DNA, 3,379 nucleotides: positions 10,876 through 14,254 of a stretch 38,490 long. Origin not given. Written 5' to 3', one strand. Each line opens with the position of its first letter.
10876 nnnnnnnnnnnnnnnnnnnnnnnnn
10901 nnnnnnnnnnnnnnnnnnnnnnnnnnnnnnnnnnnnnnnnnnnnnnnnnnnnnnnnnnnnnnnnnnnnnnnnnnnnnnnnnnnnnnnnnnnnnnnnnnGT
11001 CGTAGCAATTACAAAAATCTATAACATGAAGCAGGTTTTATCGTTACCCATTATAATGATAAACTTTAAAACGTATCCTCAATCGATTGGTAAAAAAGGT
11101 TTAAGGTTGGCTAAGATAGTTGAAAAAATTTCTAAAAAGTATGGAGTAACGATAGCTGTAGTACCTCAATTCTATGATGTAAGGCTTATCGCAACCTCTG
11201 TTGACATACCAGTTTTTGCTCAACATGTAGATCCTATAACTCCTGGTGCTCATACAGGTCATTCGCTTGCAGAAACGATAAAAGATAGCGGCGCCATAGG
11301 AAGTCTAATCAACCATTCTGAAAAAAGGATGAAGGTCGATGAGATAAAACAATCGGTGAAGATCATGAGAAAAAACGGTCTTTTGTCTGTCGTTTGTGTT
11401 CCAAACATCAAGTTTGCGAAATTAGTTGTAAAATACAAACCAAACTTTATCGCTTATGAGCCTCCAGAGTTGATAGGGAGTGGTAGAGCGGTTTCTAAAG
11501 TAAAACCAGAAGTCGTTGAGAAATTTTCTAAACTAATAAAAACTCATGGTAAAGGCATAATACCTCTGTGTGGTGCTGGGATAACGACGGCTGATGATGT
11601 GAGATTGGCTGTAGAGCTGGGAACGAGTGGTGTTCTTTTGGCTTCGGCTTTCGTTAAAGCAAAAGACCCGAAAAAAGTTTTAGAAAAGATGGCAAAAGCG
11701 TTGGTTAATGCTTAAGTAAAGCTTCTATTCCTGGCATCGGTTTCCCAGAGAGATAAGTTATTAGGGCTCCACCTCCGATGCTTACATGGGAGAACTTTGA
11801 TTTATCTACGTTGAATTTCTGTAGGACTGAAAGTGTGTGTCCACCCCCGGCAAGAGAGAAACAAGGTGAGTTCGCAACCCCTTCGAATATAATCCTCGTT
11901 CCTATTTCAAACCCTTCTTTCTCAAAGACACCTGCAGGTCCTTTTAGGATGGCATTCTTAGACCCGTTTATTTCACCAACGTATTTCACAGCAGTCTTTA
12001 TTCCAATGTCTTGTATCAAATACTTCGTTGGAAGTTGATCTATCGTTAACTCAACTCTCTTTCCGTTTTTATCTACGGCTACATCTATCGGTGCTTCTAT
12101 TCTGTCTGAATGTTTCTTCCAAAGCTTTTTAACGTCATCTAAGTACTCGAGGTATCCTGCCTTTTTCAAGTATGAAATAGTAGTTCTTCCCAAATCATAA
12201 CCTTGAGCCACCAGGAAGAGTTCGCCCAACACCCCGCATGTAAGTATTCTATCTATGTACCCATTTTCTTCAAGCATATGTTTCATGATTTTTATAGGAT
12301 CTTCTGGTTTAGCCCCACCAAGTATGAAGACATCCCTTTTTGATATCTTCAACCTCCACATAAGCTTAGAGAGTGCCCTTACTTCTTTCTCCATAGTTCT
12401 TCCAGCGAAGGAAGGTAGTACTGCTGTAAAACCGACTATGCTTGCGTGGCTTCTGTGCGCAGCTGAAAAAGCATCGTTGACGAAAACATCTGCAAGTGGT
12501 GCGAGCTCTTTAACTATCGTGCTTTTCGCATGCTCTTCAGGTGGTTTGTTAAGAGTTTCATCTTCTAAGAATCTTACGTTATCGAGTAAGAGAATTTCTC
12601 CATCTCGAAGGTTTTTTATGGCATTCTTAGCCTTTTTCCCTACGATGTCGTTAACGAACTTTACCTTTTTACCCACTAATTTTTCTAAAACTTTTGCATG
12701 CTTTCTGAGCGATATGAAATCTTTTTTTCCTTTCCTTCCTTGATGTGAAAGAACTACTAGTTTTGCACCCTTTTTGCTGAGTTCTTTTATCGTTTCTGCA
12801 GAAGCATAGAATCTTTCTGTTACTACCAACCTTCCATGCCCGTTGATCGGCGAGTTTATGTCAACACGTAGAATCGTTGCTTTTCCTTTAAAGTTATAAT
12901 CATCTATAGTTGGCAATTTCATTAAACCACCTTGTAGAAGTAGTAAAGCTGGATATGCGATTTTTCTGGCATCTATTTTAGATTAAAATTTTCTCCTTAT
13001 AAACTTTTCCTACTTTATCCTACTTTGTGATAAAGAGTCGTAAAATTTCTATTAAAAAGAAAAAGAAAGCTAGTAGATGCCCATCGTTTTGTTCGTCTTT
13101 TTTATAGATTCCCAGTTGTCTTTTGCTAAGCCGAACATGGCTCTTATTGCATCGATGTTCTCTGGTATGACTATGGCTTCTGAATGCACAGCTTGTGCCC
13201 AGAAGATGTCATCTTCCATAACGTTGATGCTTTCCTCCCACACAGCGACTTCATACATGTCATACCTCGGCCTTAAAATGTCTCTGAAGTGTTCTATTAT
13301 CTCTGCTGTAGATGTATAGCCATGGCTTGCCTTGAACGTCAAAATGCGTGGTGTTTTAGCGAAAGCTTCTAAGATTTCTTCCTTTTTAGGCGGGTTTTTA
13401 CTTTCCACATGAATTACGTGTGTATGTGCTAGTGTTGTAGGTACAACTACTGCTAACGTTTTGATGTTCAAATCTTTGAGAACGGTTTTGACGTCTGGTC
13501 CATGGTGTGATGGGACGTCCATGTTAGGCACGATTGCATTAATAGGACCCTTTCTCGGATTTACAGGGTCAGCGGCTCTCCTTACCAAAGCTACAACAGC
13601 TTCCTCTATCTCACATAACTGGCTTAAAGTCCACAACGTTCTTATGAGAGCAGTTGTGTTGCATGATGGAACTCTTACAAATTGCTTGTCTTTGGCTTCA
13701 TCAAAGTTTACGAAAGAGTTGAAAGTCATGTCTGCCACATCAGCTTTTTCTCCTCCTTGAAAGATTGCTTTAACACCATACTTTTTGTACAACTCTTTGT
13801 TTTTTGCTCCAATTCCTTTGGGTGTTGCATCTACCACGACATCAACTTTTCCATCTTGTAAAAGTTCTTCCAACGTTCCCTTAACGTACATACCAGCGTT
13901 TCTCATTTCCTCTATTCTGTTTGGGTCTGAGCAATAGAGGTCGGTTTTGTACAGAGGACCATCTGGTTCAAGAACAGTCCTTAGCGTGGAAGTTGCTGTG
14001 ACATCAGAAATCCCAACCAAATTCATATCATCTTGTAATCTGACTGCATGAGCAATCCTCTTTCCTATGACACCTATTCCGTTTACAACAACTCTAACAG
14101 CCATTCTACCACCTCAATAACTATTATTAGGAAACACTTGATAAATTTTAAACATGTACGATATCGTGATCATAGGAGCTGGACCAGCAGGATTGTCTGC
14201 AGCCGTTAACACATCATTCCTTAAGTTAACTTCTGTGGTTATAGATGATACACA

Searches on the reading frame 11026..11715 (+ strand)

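Call 52: search_protein_families(library=pfam, proteins=[window:11026-11715:+], max_evalue=0.00001)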
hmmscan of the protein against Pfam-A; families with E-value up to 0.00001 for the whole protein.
window:11026-11715:+ (229 aa): 2 families
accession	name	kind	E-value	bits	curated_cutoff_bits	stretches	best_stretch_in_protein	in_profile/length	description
PF00121.24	TIM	-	4.8e-40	138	20.1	1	8-220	1-243/245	Triosephosphate isomerase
PF05690.20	ThiG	-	8.4e-07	29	23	1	181-226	179-224/247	Thiazole biosynthesis protein ThiG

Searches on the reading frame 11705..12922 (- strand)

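Call 52: search_protein_families(library=pfam, proteins=[window:11705-12922:-], max_evalue=0.00001)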
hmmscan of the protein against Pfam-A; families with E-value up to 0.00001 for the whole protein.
window:11705-12922:- (405 aa): 1 family
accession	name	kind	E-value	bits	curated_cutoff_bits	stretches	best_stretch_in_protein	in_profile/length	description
PF00162.24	PGK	-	1.1e-110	370.7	27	1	6-394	1-379/379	Phosphoglycerate kinase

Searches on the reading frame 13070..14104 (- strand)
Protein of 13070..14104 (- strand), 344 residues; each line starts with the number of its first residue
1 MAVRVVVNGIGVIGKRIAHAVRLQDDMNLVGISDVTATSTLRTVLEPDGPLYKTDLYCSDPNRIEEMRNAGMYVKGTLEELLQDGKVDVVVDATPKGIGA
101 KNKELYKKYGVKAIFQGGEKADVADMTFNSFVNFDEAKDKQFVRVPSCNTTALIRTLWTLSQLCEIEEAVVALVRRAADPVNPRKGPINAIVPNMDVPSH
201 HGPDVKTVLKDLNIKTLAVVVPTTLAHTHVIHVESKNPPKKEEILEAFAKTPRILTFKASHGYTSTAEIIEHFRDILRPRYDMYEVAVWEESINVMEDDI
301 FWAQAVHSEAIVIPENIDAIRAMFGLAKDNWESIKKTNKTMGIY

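Call 52: search_protein_families(library=pfam, proteins=[window:13070-14104:-], max_evalue=0.00001)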
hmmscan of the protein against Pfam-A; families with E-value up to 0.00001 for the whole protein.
window:13070-14104:- (344 aa): 3 families
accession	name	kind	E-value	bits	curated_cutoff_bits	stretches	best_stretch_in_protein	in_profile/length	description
PF02800.25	Gp_dh_C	-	3.5e-21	75.9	24.4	1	153-306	1-158/158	Glyceraldehyde 3-phosphate dehydrogenase, C-terminal domain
PF00044.30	Gp_dh_N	-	8.6e-07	29.6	31.7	1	3-96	1-97/101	Glyceraldehyde 3-phosphate dehydrogenase, NAD binding domain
PF01113.26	DapB_N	-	3.6e-06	27.5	25.6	0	3-114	1-95/124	Dihydrodipicolinate reductase, N-terminus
